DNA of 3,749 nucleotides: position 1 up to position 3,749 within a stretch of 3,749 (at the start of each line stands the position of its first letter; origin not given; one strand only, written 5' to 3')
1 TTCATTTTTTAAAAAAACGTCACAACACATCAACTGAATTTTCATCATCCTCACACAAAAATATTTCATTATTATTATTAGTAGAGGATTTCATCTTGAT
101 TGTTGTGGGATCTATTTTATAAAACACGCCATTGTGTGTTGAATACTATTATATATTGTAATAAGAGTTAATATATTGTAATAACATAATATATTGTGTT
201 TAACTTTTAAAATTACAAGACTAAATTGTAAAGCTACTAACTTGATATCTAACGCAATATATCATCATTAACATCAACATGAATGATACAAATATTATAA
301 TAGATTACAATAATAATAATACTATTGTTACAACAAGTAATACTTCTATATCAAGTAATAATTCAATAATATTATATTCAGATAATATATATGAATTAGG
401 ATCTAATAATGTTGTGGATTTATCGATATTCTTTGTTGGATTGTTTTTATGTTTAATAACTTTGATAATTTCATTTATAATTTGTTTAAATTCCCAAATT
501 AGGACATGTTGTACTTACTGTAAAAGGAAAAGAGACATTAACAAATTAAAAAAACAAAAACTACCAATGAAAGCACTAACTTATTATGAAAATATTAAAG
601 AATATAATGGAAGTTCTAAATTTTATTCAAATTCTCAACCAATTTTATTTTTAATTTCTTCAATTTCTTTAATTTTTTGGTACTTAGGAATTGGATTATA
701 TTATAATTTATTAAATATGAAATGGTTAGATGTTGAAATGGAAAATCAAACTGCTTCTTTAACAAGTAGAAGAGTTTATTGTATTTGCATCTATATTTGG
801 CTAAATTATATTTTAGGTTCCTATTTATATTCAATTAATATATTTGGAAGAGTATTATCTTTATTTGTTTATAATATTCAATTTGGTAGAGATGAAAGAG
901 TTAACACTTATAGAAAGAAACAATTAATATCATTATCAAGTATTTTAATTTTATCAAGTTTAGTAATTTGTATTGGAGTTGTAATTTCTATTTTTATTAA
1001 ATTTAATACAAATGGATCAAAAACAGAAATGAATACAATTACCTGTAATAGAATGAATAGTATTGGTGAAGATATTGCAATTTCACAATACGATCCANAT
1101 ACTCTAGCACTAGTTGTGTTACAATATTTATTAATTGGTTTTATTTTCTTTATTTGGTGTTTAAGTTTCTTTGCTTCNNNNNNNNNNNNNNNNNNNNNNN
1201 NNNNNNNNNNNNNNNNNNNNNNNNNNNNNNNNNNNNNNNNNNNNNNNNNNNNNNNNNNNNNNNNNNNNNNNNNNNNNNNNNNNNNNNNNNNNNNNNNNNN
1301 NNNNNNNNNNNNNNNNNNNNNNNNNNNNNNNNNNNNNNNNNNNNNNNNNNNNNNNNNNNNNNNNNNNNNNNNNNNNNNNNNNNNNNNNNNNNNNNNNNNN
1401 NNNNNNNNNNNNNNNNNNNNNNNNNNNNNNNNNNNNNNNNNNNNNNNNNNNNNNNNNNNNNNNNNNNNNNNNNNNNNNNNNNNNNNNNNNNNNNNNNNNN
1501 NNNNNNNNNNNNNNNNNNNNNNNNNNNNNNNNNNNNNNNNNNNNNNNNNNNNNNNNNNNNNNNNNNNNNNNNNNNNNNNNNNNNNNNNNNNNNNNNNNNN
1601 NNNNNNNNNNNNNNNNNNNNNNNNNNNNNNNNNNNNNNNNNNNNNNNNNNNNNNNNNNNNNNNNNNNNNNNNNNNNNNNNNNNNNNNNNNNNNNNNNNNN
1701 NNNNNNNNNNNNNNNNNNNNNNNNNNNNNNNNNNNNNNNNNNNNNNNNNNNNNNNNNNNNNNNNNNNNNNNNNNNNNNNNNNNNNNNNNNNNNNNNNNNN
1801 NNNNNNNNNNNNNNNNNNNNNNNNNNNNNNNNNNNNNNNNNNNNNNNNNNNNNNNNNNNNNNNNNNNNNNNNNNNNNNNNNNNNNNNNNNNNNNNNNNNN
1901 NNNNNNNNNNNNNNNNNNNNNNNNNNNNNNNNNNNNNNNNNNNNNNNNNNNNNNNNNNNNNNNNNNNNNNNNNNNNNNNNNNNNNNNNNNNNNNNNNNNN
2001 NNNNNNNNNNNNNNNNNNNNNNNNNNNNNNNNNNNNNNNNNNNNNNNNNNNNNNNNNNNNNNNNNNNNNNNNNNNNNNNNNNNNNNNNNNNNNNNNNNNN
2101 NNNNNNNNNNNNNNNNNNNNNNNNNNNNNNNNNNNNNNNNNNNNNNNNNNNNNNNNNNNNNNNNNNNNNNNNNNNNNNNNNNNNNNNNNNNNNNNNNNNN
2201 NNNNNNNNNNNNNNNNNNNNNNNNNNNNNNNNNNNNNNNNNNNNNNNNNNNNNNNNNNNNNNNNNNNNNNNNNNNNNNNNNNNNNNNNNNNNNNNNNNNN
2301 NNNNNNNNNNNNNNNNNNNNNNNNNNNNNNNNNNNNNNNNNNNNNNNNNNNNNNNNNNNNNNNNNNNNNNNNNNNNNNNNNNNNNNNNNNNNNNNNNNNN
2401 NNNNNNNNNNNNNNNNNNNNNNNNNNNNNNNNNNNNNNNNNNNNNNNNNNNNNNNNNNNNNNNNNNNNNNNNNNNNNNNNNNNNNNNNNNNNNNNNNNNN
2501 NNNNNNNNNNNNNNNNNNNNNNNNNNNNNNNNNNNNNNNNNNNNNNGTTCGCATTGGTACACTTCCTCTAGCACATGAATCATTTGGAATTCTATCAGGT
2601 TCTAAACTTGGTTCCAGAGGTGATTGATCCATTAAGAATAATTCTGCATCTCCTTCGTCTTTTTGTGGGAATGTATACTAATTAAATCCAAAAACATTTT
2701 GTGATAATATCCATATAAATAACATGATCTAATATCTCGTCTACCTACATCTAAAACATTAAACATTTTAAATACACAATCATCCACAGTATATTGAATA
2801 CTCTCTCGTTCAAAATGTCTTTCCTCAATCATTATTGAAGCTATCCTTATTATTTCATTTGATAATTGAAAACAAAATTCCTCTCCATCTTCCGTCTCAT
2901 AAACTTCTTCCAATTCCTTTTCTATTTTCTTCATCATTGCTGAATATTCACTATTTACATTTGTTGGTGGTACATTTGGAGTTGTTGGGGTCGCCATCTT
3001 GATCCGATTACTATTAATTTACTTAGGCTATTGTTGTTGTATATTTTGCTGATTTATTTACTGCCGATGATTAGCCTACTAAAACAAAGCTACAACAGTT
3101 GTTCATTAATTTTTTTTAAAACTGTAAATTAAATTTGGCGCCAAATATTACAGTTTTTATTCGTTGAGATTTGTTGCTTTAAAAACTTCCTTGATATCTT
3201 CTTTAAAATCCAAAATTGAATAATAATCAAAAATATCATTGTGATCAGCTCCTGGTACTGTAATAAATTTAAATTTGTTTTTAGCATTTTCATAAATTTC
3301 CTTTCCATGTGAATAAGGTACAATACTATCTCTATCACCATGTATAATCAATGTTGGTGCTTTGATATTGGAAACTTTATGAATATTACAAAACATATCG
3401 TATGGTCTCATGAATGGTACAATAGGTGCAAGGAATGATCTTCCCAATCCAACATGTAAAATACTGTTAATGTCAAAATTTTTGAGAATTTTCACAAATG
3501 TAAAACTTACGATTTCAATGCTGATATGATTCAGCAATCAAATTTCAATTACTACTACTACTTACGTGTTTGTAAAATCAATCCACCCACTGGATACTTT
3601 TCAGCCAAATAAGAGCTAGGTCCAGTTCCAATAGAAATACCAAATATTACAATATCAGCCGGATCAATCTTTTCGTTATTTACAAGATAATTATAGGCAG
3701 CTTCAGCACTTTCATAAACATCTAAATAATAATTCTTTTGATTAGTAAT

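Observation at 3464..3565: Possible 10-nt microexon between two 45-nt and 47-nt GTAAGT…CAG introns in the ABHD17-like hydrolase gene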

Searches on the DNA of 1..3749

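Call 48: search_rna_families(source=window, threshold=gathering)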
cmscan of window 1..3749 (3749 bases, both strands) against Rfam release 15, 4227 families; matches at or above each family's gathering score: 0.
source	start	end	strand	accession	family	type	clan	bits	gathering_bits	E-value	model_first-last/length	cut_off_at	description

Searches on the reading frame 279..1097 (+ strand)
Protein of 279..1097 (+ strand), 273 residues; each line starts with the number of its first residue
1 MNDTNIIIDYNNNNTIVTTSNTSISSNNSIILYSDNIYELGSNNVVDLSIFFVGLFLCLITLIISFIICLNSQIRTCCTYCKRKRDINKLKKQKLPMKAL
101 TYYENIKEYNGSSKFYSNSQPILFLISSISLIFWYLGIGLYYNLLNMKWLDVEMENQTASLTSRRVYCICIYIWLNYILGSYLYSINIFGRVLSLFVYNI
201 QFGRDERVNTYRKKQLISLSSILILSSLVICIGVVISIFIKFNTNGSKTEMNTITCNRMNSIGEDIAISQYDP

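Call 4: search_protein_families(library=pfam, proteins=[window:279-1097:+], max_evalue=0.01)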
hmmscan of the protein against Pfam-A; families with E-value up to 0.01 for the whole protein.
seq(273 aa): 1 family
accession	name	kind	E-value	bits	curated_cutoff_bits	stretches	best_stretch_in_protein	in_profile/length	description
PF05987.18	DUF898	-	0.0044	16.6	28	1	122-254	89-218/336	Bacterial protein of unknown function (DUF898)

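Call 19: find_homologous_proteins(query=window:279-1097:+, max_evalue=0.001)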
Query seq(273 aa): 1633 candidates shared short words with the query, none scored E <= 0.001.
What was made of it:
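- Tried and rejected: No homologue at E ≤ 0.001 among 5.8 billion proteins (call 19).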
